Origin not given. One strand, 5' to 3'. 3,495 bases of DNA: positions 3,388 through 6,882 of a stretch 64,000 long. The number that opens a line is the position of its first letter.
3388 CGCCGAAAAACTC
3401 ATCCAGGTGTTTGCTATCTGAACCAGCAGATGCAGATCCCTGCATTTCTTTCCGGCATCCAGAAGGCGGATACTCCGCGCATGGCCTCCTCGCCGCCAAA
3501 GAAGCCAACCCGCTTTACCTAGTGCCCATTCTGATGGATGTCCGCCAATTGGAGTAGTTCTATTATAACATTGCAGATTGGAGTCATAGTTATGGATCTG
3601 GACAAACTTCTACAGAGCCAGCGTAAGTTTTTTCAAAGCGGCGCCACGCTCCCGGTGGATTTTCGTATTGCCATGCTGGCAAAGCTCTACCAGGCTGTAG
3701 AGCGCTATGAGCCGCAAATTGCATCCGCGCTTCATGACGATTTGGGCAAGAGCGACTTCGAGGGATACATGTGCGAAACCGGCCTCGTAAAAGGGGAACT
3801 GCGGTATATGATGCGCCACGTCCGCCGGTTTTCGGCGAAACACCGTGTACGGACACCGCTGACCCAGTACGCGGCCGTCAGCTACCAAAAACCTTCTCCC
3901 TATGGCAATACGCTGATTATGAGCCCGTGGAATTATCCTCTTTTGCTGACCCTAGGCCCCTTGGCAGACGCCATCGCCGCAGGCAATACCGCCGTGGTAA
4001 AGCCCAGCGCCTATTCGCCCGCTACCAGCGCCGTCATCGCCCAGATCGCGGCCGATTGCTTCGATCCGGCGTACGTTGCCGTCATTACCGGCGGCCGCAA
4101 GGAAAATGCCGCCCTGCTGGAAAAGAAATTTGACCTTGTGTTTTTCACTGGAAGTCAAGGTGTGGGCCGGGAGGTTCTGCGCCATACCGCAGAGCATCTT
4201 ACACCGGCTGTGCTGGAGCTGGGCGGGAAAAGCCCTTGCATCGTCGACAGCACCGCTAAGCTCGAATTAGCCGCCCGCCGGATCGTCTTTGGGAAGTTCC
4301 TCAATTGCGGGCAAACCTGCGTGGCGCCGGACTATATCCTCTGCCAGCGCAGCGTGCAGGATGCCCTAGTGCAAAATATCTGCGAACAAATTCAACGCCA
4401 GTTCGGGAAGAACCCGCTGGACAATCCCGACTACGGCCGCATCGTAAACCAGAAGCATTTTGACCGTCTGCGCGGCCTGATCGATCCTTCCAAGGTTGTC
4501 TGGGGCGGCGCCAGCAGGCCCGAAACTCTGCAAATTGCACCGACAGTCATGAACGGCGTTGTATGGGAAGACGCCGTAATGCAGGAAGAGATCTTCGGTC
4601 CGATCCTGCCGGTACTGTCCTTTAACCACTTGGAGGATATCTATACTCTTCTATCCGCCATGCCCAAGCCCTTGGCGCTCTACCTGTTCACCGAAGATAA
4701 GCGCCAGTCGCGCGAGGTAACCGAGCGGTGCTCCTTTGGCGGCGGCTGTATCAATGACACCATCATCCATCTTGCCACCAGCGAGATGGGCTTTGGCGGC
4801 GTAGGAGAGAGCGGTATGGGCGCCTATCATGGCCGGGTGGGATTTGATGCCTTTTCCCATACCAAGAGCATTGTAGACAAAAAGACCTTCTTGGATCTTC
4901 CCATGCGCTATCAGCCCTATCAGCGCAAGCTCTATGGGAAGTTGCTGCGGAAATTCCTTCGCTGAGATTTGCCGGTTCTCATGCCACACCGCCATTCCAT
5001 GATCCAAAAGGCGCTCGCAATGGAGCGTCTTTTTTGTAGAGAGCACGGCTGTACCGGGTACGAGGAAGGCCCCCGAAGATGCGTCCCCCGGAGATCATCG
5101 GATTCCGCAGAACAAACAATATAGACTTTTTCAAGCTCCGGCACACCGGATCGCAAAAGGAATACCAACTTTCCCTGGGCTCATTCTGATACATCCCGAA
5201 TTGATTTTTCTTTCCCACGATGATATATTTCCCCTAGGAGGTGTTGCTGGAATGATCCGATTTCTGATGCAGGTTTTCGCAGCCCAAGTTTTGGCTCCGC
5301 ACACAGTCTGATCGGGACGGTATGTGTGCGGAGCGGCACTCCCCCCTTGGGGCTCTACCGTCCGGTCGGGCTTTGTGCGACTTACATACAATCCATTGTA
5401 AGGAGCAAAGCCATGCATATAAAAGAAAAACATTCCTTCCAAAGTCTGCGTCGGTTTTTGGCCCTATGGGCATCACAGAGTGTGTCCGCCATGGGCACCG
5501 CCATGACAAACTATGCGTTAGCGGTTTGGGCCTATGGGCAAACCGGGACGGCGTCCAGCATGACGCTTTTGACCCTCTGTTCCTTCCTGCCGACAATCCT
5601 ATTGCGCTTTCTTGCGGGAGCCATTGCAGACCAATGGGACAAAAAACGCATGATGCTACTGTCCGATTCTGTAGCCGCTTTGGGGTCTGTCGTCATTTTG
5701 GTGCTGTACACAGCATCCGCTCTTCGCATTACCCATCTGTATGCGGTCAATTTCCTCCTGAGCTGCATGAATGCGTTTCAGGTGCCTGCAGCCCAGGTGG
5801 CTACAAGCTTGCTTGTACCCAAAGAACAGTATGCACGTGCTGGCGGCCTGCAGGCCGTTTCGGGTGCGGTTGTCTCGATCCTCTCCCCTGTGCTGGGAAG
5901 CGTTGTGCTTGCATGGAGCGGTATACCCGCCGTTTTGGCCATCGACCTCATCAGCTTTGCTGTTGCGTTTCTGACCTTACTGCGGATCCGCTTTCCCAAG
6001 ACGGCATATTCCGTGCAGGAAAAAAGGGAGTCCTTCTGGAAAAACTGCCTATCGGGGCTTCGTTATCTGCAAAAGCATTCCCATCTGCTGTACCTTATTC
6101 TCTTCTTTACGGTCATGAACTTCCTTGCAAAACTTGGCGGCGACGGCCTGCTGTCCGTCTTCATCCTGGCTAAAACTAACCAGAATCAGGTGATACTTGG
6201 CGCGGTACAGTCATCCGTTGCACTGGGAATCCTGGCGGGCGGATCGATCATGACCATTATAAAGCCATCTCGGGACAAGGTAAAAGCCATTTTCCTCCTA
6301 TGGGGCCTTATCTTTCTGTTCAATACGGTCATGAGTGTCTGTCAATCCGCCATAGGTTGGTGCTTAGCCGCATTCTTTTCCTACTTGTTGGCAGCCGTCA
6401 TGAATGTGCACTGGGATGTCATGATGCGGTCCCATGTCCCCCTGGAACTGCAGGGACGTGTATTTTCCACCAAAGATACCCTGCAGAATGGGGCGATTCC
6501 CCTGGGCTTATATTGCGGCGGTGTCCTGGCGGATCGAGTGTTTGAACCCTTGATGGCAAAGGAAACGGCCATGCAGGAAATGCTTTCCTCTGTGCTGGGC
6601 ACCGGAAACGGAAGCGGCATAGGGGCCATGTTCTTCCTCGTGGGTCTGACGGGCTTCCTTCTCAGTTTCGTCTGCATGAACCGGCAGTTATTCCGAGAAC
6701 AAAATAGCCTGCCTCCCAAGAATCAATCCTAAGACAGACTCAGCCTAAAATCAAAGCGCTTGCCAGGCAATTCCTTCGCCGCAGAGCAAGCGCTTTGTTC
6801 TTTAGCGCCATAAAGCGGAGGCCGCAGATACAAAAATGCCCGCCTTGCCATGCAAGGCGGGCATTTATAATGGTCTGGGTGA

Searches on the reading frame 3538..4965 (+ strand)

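Call 63: search_protein_families(library=pfam, proteins=[window:3538-4965:+], max_evalue=0.00001)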
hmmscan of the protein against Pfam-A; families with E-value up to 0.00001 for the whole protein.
window:3538-4965:+ (475 aa): 1 family
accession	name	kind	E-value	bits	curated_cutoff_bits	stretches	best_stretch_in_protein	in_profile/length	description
PF00171.27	Aldedh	-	5.1e-84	282.9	23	1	20-445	30-461/461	Aldehyde dehydrogenase family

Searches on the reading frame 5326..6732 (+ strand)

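Call 63: search_protein_families(library=pfam, proteins=[window:5326-6732:+], max_evalue=0.00001)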
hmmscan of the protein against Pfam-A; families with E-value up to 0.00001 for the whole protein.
window:5326-6732:+ (468 aa): 2 families
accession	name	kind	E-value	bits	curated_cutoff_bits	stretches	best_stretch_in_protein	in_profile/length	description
PF07690.21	MFS_1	-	5.8e-25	88.4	33.4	1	47-391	1-343/347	Major Facilitator Superfamily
PF05977.19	MFS_3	-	3.4e-24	85.6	27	1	43-406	11-371/524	Transmembrane secretion effector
